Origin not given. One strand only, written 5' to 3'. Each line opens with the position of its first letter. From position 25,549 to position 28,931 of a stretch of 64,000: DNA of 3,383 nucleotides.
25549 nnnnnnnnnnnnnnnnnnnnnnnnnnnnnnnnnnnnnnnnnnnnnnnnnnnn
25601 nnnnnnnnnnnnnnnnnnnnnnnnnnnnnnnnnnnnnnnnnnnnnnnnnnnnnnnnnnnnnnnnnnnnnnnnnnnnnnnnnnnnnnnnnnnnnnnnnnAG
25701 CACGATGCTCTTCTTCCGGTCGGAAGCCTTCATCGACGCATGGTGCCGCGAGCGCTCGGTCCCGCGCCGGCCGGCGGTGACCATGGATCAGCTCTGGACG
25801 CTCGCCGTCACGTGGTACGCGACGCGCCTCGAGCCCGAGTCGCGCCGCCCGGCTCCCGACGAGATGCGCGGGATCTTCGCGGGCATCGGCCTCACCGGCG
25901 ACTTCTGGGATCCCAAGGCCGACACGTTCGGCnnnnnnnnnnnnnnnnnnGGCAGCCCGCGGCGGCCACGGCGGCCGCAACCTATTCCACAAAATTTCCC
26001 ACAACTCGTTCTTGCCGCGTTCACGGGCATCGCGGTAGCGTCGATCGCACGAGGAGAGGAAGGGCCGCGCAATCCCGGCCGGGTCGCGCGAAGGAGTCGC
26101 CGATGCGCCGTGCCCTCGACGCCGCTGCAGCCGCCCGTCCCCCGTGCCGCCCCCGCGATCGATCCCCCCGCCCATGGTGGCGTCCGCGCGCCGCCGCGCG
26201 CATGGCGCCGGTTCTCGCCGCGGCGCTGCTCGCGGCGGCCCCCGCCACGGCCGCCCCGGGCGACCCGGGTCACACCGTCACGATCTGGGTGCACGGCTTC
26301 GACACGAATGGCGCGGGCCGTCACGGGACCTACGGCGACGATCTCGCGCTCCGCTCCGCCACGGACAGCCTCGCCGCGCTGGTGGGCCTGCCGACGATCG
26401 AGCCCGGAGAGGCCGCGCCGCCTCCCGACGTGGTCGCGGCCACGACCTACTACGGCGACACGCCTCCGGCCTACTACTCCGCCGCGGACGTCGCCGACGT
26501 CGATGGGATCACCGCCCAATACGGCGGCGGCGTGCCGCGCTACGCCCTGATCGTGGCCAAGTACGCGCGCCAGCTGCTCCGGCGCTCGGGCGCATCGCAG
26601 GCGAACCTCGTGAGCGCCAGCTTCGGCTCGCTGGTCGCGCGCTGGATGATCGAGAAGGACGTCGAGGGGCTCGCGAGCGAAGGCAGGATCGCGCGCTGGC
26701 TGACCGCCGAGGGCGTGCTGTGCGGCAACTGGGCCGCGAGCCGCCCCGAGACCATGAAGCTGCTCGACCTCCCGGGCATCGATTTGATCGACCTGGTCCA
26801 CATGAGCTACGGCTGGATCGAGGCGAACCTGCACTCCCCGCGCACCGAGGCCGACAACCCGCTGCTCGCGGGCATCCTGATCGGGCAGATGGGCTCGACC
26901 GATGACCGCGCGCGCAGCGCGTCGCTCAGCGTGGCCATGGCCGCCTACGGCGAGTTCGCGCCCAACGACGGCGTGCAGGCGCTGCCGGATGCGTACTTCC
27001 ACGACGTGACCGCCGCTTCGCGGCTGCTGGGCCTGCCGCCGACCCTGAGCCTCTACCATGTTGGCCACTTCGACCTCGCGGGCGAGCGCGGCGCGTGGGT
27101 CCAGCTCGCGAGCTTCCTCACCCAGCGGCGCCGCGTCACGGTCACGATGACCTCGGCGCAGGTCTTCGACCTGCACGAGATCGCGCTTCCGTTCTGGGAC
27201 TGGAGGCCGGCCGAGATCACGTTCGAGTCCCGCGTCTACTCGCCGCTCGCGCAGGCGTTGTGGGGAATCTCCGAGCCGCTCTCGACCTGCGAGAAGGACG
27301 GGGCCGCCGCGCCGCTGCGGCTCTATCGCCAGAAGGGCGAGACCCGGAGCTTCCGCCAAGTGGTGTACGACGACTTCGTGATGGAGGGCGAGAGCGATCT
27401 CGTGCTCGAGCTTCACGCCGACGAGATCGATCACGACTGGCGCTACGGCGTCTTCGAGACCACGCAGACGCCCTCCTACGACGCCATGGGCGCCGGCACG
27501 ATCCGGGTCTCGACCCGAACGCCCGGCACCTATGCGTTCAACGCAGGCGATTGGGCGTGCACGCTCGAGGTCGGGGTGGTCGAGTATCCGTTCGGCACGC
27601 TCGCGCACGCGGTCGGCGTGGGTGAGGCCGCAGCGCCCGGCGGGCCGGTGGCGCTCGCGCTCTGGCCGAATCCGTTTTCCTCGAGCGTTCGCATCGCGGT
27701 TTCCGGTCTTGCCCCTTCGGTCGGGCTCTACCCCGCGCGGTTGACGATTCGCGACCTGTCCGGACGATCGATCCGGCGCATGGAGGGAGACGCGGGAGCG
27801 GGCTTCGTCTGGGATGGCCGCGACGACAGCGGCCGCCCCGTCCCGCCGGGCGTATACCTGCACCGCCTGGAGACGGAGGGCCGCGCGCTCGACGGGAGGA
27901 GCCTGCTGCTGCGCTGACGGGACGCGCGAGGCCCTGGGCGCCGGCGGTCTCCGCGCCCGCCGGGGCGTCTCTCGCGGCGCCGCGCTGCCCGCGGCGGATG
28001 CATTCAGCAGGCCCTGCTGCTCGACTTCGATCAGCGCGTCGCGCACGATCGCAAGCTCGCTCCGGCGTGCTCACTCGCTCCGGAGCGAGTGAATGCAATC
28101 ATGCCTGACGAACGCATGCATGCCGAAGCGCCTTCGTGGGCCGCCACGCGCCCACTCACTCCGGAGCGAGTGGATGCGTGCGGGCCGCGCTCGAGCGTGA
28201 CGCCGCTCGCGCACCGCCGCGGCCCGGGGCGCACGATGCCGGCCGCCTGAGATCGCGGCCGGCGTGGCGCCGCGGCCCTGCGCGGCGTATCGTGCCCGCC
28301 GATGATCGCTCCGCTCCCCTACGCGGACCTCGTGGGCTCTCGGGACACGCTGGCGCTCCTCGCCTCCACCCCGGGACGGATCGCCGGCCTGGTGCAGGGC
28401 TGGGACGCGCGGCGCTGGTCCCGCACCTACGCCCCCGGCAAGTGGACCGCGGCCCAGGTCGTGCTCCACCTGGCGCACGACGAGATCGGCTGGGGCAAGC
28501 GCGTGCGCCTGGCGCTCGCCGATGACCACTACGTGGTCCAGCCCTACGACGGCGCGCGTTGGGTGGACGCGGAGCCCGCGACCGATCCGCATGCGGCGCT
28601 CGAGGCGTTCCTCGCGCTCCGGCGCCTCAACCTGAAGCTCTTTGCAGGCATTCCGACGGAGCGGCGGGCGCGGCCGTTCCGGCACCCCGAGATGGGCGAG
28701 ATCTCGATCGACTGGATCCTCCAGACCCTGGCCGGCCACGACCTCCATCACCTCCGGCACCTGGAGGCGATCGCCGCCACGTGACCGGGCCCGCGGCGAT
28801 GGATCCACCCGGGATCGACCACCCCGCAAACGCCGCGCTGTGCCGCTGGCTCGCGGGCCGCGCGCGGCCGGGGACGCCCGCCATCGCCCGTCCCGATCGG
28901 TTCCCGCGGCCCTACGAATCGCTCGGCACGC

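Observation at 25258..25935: MerB (organomercurial lyase) homolog with an in-frame UGA at the catalytic Cys159 position and a GGUC-loop hairpin 14 nt downstream: candidate selenocysteine-MerB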

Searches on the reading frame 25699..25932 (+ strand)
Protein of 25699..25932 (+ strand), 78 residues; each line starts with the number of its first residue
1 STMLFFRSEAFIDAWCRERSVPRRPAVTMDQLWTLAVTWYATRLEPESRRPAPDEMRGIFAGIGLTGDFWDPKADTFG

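Call 4: search_protein_families(library=pfam, proteins=[window:25699-25932:+], max_evalue=1)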
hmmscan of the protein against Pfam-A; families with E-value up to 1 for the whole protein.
seq(78 aa): 1 family
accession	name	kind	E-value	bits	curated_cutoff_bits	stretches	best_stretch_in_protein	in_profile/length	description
PF03243.20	MerB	-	0.0012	19.2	27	1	2-40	87-125/126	Alkylmercury lyase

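Call 5: search_protein_families(library=ncbifam, proteins=[window:25699-25932:+], max_evalue=1)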
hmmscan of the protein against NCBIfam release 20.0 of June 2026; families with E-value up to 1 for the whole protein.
seq(78 aa): 0 families

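Call 46: search_protein_representatives(protein=window:25699-25932:+)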
Query: 78 residues. Proteins with E-value up to 0.001 (for the whole library): 381; up to 1e-10: 60; up to 1e-30: 0. The best 150 are listed.
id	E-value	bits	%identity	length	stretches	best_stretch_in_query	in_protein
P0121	2.2e-27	110.6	68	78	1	3-76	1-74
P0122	1.8e-25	104.5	61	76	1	3-77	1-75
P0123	1.5e-24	101.6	59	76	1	3-78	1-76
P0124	2.1e-24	101.1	63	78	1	3-77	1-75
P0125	1.8e-22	95.0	59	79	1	3-76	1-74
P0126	3.4e-22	94.1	75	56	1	24-78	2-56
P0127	3.7e-22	94.0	66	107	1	3-72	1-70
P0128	4.3e-22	93.7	58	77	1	3-78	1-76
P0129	1.2e-21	92.3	62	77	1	3-75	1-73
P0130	3.8e-21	90.7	67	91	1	18-78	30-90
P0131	6.9e-21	89.9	72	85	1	21-78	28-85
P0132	7.2e-21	89.8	63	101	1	3-70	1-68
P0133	1.5e-20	88.8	70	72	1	23-78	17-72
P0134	2.3e-20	88.2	68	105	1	19-78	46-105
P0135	4.0e-20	87.5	67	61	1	3-62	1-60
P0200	1.4e-09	53.9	49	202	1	2-71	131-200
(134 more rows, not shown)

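Call 55: find_related_loci(query=A4, collection=metagenome_contigs, flank=6000)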
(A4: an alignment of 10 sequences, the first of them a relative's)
Query A4 (228 aa) in metagenome_contigs; peptide patterns used: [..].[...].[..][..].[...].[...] (x = any residue, [..] = any of these).
600 stretches matched a pattern (row limit reached: there are more); 565 encode a relative of the query (tblastn E <= 1e-3); the best 80 are kept; 80 distinct loci.
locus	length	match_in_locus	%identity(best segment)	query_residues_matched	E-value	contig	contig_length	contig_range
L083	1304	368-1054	55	1-228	2e-84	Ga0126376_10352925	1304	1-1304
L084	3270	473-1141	54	11-228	4e-77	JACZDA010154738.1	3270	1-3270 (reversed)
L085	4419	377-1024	53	9-225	1e-74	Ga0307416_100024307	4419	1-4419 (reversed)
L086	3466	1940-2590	55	7-223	2e-74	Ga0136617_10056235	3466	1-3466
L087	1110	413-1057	51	9-224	3e-79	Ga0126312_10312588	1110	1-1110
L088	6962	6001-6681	51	2-227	2e-73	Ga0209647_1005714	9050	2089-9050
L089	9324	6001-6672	49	1-224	2e-73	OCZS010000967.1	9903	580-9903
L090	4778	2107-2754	50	9-224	3e-73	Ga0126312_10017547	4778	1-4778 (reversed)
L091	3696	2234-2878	51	9-224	3e-73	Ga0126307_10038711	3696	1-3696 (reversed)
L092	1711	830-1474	51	9-224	3e-76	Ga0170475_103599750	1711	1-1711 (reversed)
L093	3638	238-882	51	9-224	6e-73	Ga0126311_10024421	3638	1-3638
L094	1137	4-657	50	7-224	4e-78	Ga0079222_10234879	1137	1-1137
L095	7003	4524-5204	50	2-227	9e-72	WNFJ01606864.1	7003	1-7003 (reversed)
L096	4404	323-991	50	2-223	3e-71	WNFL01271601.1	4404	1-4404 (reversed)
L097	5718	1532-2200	50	2-223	9e-71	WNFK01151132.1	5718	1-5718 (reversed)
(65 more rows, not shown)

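Call 65: find_homologous_proteins(query=P0200, max_evalue=1e-10)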
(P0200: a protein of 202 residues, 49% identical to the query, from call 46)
Query P0200 (202 aa): 364 proteins with E <= 1e-10 among 1088 candidates; the best 120 are listed.
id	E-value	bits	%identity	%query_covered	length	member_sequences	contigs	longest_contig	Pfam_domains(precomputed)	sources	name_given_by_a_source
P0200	9.6e-134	461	100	100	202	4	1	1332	PF03243.21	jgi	jgi:hypothetical protein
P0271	1.8e-89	317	69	100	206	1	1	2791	PF03243.21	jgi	jgi:hypothetical protein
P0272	2.3e-79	284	61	100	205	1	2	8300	PF03243.21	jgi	jgi:hypothetical protein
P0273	3.5e-63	231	83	58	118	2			PF03243.21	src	-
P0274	7.2e-40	155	44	93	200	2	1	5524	PF03243.21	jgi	jgi:hypothetical protein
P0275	5.8e-37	145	57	62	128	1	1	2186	PF03243.21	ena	-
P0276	1.2e-35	141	55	62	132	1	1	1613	-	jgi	jgi:hypothetical protein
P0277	5.2e-35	139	57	62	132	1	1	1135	PF03243.21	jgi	-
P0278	1.1e-34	138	43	97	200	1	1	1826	PF03243.21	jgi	jgi:hypothetical protein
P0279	2.7e-34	136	54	62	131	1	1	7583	-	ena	-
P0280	8.9e-34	135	54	62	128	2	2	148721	PF03243.21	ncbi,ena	-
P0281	1.2e-33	134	57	62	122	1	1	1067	PF03243.21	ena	-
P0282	2.5e-33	133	53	62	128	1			PF03243.21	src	-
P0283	3.6e-33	133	54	62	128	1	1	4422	PF03243.21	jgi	jgi:hypothetical protein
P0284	5.5e-33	132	53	62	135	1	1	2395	PF03243.21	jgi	jgi:hypothetical protein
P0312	2.9e-30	123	39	84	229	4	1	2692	PF03243.21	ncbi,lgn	-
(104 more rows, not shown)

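Call 67: find_encoding_contigs(protein=P0272, flank=6000, max_places=2)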
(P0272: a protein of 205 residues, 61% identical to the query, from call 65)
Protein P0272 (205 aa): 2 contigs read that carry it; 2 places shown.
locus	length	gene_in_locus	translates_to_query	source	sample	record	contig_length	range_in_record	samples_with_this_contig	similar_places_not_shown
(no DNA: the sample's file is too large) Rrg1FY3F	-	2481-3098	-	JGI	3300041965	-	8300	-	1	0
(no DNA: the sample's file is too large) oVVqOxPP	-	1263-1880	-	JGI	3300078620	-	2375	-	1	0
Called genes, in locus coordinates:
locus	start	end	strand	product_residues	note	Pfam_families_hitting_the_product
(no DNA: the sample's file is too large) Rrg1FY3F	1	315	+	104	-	?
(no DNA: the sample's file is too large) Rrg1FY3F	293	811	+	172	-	PF00440:TetR_N, PF13305:TetR_C_33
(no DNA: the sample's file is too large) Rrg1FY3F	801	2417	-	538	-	PF08757:CotH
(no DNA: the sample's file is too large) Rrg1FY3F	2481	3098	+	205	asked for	PF03243:MerB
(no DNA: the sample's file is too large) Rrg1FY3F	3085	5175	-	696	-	-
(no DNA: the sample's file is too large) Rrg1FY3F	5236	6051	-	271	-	PF09362:DUF1996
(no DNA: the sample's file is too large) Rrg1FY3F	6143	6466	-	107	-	-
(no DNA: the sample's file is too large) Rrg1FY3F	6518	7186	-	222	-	PF00892:EamA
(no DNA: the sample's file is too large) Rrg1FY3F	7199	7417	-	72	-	-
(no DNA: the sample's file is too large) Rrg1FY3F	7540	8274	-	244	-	PF13685:Fe-ADH_2 (faint), PF25137:ADH_Fe_C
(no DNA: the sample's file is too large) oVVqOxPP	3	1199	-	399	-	?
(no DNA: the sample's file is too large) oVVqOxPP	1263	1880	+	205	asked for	PF03243:MerB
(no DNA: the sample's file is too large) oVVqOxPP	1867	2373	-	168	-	?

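Call 68: find_encoding_contigs(protein=P0271, flank=6000, max_places=2)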
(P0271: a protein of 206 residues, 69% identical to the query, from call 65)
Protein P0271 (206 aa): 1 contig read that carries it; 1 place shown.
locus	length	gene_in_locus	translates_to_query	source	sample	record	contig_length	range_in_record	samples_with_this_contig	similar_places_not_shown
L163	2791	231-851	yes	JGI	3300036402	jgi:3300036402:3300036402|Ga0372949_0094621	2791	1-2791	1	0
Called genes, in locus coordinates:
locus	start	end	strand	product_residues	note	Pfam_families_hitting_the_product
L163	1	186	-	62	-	?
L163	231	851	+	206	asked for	PF03243:MerB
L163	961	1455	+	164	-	-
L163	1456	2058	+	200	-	-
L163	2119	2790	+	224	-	?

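Call 69: find_encoding_contigs(protein=P0312, flank=6000, max_places=2)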
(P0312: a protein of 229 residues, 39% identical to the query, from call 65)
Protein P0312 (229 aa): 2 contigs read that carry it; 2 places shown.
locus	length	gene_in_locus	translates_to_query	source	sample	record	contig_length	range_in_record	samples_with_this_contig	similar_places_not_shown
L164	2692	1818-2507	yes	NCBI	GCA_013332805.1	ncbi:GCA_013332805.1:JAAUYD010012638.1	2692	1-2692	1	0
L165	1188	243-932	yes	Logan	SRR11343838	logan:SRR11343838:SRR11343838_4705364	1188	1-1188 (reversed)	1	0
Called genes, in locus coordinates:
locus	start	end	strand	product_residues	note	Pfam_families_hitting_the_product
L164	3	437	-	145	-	?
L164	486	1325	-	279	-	PF01149:Fapy_DNA_glyco, PF06831:H2TH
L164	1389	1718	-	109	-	PF04237:YjbR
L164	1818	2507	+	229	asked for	PF03243:MerB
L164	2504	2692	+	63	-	?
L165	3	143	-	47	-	?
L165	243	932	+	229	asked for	PF03243:MerB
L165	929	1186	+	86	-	?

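Call 70: find_encoding_contigs(protein=P0274, flank=6000, max_places=2)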
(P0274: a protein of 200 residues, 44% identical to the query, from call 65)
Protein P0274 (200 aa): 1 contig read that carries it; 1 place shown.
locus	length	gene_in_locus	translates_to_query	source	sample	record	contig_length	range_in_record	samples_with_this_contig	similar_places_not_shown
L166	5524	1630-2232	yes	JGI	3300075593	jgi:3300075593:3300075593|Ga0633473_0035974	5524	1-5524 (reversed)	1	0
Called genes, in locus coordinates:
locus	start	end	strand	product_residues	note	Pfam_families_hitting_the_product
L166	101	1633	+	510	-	PF02142:MGS, PF01808:AICARFT_IMPCHas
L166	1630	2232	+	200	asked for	PF03243:MerB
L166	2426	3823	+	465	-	PF00291:PALP, PF00571:CBS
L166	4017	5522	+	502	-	?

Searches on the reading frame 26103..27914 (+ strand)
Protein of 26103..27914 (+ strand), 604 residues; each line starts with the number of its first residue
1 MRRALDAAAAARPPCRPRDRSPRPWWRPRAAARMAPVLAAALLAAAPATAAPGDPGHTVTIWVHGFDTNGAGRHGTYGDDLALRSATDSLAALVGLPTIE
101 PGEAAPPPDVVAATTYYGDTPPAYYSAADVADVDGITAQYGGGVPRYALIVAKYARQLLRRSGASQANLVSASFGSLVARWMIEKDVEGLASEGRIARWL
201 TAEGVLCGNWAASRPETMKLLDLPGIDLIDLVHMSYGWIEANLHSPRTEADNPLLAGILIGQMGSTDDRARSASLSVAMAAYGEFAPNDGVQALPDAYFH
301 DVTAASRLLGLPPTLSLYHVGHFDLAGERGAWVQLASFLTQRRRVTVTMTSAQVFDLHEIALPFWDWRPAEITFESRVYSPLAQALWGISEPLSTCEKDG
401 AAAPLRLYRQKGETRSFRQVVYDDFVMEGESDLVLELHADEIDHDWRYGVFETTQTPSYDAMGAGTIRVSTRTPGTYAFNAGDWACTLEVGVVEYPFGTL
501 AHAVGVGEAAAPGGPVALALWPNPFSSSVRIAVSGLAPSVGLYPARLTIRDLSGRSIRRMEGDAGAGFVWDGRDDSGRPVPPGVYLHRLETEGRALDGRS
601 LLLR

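Call 41: search_protein_families(library=pfam, proteins=[window:26103-27914:+], max_evalue=0.01)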
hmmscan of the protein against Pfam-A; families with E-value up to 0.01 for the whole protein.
window:26103-27914:+ (604 aa): 1 family
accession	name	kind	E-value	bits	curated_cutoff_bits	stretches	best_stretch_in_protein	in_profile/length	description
PF13860.13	FlgD_ig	-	2.7e-05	24.5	27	1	546-588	26-72/79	FlgD Ig-like domain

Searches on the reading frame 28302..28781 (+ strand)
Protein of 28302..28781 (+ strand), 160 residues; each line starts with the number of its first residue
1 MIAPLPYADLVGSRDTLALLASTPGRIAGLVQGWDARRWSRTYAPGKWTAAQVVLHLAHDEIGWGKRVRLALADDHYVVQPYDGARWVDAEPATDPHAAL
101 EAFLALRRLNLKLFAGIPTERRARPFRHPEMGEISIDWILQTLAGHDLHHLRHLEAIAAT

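Call 41: search_protein_families(library=pfam, proteins=[window:28302-28781:+], max_evalue=0.01)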
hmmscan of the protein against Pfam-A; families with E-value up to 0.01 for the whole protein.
window:28302-28781:+ (160 aa): 3 families
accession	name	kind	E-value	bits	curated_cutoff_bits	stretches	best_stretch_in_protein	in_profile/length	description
PF12867.12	DinB_2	-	5.7e-15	56.3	24.8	1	22-153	4-127/128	DinB superfamily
PF11716.13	MDMPI_N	-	7e-06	27.2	24.2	1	26-136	7-121/140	Mycothiol maleylpyruvate isomerase N-terminal domain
PF04978.18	MST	-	3.1e-05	24.9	27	1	20-155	6-141/149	Mycothiol-S-transferase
